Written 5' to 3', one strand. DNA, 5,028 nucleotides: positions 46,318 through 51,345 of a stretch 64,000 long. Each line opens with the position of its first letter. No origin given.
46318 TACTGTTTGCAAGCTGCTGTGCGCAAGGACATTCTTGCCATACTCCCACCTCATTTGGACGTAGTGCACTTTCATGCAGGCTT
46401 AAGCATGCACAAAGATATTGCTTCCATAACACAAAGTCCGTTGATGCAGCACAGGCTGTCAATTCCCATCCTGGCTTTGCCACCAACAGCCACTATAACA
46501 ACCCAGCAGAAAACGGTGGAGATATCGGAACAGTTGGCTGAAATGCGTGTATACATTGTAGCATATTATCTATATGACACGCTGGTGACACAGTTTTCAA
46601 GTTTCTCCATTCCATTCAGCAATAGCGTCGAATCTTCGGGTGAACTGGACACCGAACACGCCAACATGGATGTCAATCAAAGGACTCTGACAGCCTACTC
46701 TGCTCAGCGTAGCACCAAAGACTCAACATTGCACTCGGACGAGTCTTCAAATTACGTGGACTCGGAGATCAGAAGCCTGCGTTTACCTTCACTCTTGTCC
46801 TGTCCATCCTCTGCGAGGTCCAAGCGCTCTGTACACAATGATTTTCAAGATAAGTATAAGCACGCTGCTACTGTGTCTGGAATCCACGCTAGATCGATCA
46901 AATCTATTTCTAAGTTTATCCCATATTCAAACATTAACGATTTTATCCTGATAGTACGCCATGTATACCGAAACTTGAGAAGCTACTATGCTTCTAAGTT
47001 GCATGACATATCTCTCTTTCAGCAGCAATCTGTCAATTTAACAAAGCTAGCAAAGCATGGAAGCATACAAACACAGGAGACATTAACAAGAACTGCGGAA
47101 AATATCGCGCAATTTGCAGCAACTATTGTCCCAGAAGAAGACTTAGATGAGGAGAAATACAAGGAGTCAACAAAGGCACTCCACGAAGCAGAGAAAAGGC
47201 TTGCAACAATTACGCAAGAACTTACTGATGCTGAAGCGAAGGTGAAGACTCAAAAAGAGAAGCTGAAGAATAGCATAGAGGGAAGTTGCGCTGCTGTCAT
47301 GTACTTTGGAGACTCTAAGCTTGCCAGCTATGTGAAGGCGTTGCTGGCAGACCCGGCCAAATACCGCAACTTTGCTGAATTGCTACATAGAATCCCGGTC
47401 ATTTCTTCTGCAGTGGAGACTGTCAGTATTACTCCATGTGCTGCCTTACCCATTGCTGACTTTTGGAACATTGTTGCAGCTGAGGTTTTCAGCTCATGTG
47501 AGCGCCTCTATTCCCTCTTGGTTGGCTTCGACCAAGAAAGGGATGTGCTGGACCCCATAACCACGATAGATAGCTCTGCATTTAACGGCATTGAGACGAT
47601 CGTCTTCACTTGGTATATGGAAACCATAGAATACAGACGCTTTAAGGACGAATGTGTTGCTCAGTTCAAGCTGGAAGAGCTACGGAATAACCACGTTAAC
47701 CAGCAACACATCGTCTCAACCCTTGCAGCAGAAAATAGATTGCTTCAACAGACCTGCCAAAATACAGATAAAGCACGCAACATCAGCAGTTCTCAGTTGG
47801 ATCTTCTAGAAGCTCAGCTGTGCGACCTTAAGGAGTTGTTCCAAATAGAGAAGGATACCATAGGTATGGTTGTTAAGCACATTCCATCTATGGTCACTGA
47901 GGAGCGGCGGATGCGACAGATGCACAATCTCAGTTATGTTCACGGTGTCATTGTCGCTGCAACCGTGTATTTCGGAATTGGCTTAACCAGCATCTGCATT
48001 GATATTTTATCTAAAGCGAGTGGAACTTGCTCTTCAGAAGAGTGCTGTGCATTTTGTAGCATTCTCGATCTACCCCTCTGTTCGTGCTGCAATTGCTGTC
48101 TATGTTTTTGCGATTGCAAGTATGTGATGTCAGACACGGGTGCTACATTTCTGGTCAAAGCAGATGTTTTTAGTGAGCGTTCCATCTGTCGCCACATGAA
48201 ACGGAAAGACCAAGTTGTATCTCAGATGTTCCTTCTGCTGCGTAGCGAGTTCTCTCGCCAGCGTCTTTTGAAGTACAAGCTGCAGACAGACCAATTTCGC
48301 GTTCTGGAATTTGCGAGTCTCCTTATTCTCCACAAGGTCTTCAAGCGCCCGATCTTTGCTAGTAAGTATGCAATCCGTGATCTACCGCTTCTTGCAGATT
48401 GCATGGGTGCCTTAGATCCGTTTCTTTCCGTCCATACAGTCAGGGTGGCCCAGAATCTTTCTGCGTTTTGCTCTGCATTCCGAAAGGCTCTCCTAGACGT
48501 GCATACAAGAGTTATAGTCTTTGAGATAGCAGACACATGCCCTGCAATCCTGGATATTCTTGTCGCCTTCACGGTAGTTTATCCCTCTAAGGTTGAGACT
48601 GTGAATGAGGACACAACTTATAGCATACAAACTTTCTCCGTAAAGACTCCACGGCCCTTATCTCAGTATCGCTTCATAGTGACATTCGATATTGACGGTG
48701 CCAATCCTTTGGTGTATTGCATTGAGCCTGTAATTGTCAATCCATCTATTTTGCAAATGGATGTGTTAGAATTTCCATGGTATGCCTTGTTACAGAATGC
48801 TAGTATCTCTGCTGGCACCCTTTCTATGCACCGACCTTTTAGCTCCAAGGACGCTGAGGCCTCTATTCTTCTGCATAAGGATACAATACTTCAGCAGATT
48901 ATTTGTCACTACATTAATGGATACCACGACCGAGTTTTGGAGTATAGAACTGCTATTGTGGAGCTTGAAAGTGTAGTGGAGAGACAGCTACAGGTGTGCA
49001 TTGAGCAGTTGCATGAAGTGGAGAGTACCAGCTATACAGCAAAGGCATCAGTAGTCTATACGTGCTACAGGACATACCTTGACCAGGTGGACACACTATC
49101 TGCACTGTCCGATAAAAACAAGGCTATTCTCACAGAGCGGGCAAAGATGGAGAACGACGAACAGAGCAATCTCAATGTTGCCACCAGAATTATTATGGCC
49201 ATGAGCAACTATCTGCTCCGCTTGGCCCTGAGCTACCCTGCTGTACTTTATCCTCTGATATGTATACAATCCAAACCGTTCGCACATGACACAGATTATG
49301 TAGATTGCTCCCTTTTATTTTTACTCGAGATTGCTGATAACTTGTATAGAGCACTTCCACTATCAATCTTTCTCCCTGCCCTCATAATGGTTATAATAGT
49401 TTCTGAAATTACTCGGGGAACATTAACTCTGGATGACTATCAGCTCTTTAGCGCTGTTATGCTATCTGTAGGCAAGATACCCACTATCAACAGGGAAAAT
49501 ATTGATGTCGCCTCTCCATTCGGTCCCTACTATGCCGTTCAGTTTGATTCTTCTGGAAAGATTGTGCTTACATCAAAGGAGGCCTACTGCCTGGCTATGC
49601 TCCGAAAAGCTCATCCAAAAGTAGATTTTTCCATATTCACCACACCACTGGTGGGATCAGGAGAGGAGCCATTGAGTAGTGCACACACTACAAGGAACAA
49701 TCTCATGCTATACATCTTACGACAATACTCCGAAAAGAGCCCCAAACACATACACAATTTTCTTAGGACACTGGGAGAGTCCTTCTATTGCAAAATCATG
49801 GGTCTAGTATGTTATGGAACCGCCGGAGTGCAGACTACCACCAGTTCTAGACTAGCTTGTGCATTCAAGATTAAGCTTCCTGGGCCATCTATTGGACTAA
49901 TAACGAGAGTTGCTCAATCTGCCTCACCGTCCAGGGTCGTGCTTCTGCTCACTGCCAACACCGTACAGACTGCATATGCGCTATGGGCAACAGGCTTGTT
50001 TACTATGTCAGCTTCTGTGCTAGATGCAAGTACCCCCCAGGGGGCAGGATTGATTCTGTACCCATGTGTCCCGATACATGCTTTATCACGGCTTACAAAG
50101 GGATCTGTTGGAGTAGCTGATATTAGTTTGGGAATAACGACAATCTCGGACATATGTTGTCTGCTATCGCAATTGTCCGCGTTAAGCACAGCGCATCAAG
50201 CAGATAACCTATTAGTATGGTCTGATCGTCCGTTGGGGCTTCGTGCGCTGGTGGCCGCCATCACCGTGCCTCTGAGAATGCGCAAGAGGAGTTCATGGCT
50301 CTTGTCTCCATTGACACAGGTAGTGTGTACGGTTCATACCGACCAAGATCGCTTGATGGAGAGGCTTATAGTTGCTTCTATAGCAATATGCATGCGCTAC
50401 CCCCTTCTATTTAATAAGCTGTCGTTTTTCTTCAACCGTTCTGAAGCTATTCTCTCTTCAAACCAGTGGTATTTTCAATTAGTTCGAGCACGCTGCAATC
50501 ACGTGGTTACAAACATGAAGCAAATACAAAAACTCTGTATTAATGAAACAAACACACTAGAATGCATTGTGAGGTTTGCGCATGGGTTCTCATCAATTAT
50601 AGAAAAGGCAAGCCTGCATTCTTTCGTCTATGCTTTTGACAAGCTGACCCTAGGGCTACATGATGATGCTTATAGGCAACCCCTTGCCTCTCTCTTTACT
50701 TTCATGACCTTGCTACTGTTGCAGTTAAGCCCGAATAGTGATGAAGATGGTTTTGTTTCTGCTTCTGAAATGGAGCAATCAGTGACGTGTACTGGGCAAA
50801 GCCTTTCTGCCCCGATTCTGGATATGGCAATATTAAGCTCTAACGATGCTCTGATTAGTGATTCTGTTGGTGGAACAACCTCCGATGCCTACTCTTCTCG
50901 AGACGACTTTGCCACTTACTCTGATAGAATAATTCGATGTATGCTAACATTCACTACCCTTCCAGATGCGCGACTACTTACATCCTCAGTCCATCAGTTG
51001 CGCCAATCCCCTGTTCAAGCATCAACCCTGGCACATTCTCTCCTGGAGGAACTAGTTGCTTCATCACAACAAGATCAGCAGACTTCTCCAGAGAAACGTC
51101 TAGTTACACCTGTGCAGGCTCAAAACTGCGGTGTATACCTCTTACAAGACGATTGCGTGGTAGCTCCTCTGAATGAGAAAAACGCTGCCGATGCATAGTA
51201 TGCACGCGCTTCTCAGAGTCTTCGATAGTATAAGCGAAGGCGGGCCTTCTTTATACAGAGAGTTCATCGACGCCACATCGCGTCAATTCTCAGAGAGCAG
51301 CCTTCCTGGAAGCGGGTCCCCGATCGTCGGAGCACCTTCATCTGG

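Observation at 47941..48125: Hydrophobic helix followed by a dense poly-cysteine cluster inside the giant protein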

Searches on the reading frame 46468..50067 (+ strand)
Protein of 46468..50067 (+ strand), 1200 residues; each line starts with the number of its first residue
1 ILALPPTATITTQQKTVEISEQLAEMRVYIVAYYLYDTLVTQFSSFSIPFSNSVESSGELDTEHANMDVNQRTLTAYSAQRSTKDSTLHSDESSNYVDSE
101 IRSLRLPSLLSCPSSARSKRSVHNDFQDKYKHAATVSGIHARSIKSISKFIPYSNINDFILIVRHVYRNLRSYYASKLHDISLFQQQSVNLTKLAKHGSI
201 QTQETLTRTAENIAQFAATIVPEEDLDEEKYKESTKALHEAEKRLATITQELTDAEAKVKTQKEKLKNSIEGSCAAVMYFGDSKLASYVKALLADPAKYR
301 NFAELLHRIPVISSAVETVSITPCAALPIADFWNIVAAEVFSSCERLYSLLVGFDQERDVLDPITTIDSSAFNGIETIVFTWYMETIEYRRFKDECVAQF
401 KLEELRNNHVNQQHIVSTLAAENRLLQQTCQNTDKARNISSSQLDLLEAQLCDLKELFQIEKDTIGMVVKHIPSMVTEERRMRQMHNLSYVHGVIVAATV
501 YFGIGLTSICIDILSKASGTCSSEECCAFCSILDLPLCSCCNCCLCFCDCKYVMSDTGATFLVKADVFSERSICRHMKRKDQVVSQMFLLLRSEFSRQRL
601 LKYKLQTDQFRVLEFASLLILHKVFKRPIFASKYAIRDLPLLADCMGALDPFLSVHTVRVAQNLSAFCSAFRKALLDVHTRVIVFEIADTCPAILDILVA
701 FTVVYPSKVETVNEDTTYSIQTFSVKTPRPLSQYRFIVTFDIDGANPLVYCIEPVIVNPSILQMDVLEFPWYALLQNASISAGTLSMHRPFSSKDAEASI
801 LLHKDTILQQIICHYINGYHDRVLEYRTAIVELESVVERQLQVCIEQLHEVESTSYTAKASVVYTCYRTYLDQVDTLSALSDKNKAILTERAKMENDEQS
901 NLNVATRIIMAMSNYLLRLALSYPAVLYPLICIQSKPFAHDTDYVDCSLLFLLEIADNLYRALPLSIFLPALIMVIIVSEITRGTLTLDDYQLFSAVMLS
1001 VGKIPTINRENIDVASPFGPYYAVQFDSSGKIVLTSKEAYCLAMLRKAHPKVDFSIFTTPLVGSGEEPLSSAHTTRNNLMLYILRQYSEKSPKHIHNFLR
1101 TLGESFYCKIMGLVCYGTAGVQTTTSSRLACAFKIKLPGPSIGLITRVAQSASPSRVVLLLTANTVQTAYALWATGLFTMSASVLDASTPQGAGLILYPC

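Call 34: search_protein_representatives(protein=window:46468-50067:+)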
Query: 1200 residues. Proteins with E-value up to 0.001 (for the whole library): 1; up to 1e-10: 1; up to 1e-30: 0. The best 1 are listed.
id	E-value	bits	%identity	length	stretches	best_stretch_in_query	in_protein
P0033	2.7e-13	65.3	23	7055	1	285-989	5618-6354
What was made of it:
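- Tried and rejected: The 50%-identity library returned only P0033 (call 34).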

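Call 36: list_cluster_members(proteins=[P0033])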
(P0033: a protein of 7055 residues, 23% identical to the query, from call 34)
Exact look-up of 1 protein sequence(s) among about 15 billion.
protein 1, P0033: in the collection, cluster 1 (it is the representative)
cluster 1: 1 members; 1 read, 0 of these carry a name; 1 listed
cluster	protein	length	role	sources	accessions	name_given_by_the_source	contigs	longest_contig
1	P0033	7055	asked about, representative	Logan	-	-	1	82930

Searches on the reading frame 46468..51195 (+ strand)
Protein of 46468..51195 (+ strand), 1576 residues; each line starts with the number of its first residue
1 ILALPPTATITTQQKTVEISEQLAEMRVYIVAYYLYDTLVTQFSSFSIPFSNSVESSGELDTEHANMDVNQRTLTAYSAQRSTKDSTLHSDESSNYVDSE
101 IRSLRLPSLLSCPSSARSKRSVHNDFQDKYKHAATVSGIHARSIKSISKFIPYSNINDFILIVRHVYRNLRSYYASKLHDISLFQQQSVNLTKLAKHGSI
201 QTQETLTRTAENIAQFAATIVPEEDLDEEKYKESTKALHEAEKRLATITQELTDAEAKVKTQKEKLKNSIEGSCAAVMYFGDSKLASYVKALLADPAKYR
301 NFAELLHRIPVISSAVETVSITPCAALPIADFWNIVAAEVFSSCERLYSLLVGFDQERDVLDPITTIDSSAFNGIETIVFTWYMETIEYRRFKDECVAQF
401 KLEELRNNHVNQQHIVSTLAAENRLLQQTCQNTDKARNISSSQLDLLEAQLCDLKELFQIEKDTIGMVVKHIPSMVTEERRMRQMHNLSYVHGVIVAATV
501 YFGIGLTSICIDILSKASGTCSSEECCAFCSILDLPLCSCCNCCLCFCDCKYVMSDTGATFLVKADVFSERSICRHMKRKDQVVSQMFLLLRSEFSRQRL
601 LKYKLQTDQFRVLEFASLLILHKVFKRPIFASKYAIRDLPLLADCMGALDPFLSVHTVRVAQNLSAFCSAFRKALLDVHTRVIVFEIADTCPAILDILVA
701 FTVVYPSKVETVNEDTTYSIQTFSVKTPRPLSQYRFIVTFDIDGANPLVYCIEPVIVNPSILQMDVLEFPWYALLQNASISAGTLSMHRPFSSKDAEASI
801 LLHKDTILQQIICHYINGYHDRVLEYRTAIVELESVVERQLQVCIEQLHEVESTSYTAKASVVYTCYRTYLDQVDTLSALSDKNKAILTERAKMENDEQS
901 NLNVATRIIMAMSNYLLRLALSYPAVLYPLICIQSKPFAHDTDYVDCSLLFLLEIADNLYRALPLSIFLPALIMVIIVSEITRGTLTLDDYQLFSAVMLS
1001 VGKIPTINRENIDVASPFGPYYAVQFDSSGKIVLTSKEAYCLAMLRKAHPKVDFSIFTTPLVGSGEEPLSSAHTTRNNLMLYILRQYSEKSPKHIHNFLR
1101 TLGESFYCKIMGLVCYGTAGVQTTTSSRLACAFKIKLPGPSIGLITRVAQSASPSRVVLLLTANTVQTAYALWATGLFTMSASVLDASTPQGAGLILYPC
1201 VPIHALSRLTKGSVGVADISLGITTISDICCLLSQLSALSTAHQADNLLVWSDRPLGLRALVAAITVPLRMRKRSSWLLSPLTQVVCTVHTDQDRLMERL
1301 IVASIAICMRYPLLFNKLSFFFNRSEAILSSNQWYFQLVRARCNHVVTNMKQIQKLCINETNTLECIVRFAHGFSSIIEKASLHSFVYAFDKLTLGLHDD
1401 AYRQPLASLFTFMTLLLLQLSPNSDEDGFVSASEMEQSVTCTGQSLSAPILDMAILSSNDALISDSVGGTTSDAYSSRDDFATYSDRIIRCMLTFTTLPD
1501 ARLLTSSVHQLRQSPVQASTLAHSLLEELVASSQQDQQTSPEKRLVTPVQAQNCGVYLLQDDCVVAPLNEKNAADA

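Call 7: find_homologous_proteins(query=window:46468-51195:+, max_evalue=0.001)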
Query window:46468-51195:+: 8000 candidates shared short words with the query, none scored E <= 0.001.

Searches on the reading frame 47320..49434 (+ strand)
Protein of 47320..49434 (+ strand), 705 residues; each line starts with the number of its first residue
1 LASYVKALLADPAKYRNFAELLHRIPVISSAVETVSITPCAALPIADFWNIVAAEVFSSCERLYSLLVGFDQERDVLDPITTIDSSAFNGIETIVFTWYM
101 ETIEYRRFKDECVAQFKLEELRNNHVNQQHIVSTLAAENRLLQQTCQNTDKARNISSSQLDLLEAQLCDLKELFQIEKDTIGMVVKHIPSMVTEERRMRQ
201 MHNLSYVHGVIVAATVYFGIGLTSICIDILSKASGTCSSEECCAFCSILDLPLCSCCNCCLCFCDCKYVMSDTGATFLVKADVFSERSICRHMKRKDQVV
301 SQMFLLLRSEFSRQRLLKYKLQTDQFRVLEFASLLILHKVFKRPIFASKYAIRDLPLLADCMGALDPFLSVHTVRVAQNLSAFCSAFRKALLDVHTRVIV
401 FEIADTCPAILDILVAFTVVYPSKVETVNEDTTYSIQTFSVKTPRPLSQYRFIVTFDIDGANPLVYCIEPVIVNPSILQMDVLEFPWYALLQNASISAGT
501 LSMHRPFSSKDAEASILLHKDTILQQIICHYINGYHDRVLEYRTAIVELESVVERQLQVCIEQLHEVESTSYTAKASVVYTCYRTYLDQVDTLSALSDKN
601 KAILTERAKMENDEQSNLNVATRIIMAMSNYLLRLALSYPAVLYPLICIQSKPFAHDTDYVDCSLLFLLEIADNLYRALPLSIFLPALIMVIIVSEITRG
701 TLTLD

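Call 40: find_homologous_proteins(query=A1, max_evalue=0.01)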
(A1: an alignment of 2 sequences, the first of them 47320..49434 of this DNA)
Query A1 (2 sequences): 8000 candidates shared short words with the query, none scored E <= 0.01.

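Call 41: find_related_loci(query=A1, collection=metagenome_contigs, flank=10000)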
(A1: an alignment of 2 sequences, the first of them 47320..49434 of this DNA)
Query A1 (705 aa) in metagenome_contigs; peptide patterns used: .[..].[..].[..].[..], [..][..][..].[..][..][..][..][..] (x = any residue, [..] = any of these).
600 stretches matched a pattern, but none encodes a relative of the query by tblastn (E <= 1e-3).

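Call 54: predict_structure(alignment_id=A1)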
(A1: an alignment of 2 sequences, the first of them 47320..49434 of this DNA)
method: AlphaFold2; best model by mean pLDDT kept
length: 705 residues; sequences in the alignment: 2
mean_pLDDT: 39.6   pTM: 0.25
mean pLDDT of the five models: 39.6, 38.4, 37.2, 35.6, 34.5
residues with pLDDT >= 90: 0; 70-90: 1; 50-70: 151; < 50: 553
segments of 3 or more residues with pLDDT < 50: 1-126, 145-154, 166-375, 418-439, 451-537, 610-627, 636-638, 640-669, 697-705
pLDDT, mean of each block of 10 residues (from residue 1): 36 36 30 23 33 38 44 35 44 48 36 34 45 50 49 48 49 41 29 29 31 32 33 32 33 36 34 32 27 25 25 25 25 27 24 25 28 49 63 52 51 48 30 47 52 42 32 24 24 24 27 29 35 43 56 59 59 60 61 58 51 44 46 49 43 31 42 59 62 52 40
secondary structure, 60 per line:
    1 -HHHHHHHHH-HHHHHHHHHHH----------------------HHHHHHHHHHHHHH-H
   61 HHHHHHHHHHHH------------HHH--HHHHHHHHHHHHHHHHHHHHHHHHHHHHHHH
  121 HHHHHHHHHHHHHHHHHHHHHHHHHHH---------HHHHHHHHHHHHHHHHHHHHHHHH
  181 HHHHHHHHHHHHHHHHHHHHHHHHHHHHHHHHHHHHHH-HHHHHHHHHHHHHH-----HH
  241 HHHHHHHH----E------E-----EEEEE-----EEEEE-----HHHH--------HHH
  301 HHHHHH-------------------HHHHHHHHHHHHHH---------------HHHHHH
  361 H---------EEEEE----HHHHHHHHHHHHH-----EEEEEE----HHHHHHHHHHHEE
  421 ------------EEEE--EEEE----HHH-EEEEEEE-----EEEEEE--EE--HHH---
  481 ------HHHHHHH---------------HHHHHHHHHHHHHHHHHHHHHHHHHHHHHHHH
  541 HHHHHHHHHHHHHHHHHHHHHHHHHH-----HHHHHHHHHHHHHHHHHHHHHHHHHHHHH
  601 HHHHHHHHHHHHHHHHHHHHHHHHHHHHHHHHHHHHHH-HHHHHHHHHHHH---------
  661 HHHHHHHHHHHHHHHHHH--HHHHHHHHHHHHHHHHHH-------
elements in order (helices of 4 or more, strands of 3 or more residues): H2-10 H12-22 H45-58 H60-72 H90-147 H157-218 H220-233 H239-248 E266-270 E276-280 H286-289 H298-306 H326-339 H355-361 E371-375 H380-392 E398-403 H408-418 E433-436 E439-442 E451-457 E463-468 H487-493 H509-566 H572-638 H640-651 H661-678 H681-698
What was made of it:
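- On TM helix plus juxtamembrane S-acylated Cys cluster (coronavirus-spike type): These are simple scales only; no dedicated TM predictor was available, and the AlphaFold model was unusable (call 54).
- The AlphaFold model was uninformative (call 54).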

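Call 55: search_protein_families(library=pfam, proteins=[window:47320-49434:+], max_evalue=10)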
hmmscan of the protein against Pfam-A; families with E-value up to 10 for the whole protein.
window:47320-49434:+ (705 aa): 0 families
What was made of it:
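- On Metallothionein: Pfam scan of the isolated module from both species at E up to 10 gave no metallothionein or zinc-finger family (call 55).
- On CYSTM module (PF12734): No Pfam hit (call 55).
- Closest known: Metallothioneins and metallothionein-like Cys clusters. Different: No Pfam match even at E of 10 (call 55).
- Closest known: CYSTM. Different: No Pfam hit here (call 55).
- Tried and rejected: No Pfam hit (call 55), and by inspection the spacing does not fit a RING, with one would-be ligand position being Ser in P0033.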

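Call 66: search_solved_structures(query=A1, max_evalue=5)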
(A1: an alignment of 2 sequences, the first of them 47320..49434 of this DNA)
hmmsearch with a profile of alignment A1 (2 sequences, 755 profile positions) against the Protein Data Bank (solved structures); distinct sequences matched with E-value up to 5: 7.
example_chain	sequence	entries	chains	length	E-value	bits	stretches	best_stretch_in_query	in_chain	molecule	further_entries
3jqh_A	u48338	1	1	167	1.5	10.3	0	98-179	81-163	C-type lectin domain family 4 member M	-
5erf_A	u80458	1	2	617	1.5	10.2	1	570-616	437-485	Polyketide synthase PksL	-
5e5n_A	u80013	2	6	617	1.5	10.2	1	570-616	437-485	Polyketide synthase PksL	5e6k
5eny_A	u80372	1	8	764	1.6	10.1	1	570-616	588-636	Polyketide synthase PksL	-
2n64_A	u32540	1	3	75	1.6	10.1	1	154-207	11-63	SH3 domain-containing kinase-binding protein 1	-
5dol_A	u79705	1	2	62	2.1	9.8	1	116-160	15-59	Initiation-control protein YabA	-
2yfk_A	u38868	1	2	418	2.1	9.7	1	571-616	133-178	ASPARTATE/ORNITHINE CARBAMOYLTRANSFERASE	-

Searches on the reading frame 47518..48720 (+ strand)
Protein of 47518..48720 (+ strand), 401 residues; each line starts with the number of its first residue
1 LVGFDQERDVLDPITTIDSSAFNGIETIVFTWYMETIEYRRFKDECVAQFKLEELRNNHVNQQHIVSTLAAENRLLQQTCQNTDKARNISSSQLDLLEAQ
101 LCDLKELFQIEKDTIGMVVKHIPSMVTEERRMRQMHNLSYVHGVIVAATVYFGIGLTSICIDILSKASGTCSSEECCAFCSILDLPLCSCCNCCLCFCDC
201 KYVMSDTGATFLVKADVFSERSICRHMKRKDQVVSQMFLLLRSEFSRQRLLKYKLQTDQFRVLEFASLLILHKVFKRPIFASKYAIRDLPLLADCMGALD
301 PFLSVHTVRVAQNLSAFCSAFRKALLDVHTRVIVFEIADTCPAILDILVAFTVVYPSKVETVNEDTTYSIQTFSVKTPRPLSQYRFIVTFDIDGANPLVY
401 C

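Call 24: find_homologous_proteins(query=window:47518-48720:+, max_evalue=0.01)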
Query window:47518-48720:+ (401 aa): 1 proteins with E <= 0.01 among 2436 candidates.
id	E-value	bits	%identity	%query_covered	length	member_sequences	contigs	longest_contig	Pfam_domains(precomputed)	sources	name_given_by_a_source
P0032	3.7e-105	370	100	44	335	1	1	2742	-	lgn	-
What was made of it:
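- Tried and rejected: It returned nothing except a 100%-identical 335-aa fragment (calls 7, 24, 40).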

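Call 42: find_related_loci(query=window:47518-48720:+, collection=metagenome_contigs, flank=5000)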
Query window:47518-48720:+ (401 aa) in metagenome_contigs; peptide patterns used: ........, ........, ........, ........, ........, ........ (x = any residue, [..] = any of these).
128 stretches matched a pattern, but none encodes a relative of the query by tblastn (E <= 1e-3).
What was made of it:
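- Tried and rejected: Two metagenome scans, one with alignment-derived patterns and one with single-sequence patterns: no relatives (calls 41, 42).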
